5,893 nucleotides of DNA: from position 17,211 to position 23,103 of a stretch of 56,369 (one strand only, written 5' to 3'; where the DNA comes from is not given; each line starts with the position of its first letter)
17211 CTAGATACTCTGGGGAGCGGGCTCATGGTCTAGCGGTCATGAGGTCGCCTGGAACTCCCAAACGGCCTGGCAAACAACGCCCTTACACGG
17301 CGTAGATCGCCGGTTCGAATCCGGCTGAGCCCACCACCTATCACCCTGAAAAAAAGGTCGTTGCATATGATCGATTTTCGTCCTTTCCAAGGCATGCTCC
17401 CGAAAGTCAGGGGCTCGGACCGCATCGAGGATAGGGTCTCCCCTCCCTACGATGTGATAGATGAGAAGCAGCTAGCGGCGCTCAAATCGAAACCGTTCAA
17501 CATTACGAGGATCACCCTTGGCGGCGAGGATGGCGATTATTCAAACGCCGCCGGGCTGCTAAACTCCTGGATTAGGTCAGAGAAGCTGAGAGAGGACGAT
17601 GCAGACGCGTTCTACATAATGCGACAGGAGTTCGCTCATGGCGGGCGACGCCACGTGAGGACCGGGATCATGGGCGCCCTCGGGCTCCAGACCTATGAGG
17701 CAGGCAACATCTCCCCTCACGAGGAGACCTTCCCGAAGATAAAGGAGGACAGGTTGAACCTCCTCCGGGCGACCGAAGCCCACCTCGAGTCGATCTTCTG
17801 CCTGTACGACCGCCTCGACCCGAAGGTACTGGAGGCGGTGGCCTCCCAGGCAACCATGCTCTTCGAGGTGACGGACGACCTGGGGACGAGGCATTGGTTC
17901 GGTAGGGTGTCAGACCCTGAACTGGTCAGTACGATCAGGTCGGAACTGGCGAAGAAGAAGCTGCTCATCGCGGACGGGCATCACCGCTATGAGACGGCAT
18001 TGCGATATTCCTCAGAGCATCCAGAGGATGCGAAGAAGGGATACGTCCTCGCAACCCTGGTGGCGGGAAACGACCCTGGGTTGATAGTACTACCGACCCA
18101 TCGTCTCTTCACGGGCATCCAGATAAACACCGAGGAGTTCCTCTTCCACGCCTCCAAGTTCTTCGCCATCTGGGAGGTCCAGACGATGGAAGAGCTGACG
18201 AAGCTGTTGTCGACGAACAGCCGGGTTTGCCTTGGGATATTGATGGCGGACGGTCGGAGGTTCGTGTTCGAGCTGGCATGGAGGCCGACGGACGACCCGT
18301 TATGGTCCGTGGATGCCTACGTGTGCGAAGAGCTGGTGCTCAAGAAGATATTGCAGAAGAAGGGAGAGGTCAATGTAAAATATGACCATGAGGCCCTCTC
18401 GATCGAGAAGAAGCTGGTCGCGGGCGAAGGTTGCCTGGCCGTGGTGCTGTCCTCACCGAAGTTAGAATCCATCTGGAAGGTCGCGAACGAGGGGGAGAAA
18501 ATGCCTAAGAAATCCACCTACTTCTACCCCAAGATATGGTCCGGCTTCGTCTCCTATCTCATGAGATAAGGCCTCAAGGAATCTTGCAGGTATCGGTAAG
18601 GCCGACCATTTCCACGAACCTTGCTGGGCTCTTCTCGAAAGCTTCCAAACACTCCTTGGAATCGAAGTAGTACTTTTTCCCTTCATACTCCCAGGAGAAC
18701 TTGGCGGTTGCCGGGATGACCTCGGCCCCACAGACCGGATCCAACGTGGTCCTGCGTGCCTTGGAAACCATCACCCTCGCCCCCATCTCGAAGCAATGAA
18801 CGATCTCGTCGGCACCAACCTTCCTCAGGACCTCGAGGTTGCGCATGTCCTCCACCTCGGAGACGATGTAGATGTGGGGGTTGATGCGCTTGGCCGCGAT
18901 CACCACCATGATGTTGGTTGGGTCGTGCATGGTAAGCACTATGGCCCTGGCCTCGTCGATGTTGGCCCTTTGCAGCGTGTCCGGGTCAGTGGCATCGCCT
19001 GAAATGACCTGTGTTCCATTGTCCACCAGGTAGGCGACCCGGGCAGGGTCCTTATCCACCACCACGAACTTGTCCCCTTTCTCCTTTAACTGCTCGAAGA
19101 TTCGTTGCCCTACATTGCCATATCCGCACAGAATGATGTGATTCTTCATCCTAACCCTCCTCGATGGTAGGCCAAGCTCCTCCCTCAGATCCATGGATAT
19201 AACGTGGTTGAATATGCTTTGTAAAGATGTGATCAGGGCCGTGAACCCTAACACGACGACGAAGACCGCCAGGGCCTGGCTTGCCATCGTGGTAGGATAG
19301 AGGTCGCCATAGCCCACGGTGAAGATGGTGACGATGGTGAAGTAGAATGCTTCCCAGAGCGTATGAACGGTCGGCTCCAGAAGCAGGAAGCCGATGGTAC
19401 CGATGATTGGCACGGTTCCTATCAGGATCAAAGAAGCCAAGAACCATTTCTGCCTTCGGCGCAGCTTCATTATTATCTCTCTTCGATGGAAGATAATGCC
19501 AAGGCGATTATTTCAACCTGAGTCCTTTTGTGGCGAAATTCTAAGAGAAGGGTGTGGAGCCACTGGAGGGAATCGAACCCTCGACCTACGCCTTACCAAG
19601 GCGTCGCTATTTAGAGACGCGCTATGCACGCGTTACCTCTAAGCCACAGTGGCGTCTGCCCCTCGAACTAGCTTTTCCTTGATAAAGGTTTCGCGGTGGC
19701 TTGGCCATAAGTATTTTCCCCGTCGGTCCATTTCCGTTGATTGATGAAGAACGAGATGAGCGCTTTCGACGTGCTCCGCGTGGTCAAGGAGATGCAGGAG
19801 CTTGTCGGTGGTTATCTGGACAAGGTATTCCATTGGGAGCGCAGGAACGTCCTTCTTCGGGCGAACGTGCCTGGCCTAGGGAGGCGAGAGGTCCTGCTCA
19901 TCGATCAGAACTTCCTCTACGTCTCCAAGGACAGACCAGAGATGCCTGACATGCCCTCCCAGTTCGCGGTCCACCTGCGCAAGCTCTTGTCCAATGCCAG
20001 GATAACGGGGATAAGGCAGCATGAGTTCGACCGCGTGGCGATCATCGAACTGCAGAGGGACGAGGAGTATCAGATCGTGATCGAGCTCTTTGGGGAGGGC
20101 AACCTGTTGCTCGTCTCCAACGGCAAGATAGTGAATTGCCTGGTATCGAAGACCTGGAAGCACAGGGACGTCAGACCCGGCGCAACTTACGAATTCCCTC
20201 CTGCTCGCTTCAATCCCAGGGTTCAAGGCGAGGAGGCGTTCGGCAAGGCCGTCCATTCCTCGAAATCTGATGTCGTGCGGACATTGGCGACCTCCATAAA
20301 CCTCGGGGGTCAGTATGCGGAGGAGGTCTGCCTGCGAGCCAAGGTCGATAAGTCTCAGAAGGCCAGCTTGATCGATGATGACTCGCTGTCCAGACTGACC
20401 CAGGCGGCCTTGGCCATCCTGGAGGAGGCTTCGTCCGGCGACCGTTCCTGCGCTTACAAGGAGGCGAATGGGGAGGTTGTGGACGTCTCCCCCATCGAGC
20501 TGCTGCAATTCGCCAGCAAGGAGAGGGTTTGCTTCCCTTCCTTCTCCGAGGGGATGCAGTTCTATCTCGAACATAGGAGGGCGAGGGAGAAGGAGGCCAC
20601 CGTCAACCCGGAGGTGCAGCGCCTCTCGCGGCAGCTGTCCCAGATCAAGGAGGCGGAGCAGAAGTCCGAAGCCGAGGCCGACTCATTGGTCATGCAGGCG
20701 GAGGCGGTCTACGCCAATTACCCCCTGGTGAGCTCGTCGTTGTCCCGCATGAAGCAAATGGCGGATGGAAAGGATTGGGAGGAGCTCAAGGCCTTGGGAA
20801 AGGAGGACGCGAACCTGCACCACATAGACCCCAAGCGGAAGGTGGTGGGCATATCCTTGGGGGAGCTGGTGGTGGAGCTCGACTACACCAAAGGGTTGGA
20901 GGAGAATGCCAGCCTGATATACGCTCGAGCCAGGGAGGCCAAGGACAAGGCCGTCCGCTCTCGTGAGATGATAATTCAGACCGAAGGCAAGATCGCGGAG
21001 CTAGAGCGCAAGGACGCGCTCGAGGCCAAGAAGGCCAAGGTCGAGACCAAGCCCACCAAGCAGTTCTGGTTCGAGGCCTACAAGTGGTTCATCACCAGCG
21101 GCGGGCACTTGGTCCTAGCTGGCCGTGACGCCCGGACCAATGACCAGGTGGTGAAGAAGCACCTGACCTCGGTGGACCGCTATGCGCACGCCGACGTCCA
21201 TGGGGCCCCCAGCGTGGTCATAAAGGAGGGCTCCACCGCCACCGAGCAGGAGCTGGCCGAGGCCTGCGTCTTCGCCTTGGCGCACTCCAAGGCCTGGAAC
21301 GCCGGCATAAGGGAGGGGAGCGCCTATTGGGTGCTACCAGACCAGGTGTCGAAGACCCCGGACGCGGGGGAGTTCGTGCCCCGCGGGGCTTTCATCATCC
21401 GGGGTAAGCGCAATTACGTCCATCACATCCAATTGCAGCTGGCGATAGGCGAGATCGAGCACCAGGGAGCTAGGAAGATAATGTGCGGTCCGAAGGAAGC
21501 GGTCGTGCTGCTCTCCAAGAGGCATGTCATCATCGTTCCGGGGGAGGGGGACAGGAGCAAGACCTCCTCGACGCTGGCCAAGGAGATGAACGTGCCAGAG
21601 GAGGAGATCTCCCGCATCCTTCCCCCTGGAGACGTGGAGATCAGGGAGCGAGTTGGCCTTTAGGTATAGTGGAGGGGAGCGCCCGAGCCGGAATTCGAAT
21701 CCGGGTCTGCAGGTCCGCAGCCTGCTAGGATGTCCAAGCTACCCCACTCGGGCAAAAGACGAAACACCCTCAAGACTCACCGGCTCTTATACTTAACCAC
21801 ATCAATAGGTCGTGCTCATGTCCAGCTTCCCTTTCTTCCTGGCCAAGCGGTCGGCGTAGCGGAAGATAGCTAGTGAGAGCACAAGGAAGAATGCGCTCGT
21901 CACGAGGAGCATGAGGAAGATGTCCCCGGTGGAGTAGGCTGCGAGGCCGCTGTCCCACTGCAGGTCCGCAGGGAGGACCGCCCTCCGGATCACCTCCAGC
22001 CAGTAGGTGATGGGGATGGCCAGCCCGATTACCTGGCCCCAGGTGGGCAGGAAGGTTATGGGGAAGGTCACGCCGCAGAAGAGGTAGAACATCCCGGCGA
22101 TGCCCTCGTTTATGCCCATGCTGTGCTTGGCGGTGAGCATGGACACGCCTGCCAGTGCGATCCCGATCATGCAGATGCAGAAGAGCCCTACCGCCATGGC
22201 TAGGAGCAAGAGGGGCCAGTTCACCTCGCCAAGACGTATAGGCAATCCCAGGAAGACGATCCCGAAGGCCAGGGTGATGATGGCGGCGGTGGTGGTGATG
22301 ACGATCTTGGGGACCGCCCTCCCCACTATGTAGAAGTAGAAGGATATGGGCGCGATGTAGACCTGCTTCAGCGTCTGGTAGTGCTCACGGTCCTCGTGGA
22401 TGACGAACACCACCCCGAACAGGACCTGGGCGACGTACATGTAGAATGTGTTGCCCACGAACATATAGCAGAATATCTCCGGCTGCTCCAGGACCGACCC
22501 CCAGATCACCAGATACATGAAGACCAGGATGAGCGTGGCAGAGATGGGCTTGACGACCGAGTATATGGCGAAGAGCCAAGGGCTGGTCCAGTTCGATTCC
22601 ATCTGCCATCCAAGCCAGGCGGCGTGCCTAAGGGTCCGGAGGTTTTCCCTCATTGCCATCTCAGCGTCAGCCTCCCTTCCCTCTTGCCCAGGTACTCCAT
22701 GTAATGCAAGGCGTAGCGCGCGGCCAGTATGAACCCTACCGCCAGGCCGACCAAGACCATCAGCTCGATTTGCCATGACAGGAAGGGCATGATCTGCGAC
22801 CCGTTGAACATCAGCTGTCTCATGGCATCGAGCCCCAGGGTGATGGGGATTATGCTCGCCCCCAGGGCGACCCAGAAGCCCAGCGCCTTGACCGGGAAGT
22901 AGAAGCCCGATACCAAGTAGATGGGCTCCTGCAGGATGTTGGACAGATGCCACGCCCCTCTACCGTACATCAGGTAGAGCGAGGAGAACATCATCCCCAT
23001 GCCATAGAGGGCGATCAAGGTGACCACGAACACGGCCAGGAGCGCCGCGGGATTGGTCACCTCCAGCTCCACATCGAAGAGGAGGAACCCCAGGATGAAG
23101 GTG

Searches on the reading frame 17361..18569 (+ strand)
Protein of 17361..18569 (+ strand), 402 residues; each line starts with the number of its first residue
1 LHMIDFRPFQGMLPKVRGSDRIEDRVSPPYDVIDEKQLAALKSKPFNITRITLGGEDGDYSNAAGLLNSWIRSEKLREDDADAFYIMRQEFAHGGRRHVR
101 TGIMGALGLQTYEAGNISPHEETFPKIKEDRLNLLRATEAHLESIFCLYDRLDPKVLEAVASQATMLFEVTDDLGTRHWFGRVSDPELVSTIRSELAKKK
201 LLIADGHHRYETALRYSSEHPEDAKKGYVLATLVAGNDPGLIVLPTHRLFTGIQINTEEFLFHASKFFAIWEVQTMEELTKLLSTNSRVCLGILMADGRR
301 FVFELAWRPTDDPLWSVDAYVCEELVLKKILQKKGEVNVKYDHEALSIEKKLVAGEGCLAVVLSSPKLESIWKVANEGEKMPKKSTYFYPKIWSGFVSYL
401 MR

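Call 63: search_protein_families(library=pfam, proteins=[window:17361-18569:+], max_evalue=0.00001)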
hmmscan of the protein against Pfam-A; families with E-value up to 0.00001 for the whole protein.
window:17361-18569:+ (402 aa): 1 family
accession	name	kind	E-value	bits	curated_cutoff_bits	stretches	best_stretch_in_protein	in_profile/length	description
PF06245.16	DUF1015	-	7.2e-69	232.6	25.8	1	7-302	2-304/325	Protein of unknown function (DUF1015)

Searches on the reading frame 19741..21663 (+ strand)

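Call 63: search_protein_families(library=pfam, proteins=[window:19741-21663:+], max_evalue=0.00001)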
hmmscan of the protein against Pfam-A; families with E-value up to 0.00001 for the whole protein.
window:19741-21663:+ (640 aa): 2 families
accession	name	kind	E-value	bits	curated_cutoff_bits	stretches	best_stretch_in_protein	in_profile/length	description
PF05833.16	NFACT_N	-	5.1e-49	167.7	31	1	9-429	3-422/456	NFACT N-terminal and middle domains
PF05670.18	NFACT-R_1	-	3.1e-30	105.4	29.8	1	447-555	2-112/112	NFACT protein RNA binding domain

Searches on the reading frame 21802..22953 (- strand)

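Call 63: search_protein_families(library=pfam, proteins=[window:21802-22953:-], max_evalue=0.00001)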
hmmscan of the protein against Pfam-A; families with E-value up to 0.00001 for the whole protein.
window:21802-22953:- (383 aa): 1 family
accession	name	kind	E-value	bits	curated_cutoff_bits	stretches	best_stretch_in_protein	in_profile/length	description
PF01061.29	ABC2_membrane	-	7e-10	39.2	26.9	1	119-324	12-208/211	ABC-2 type transporter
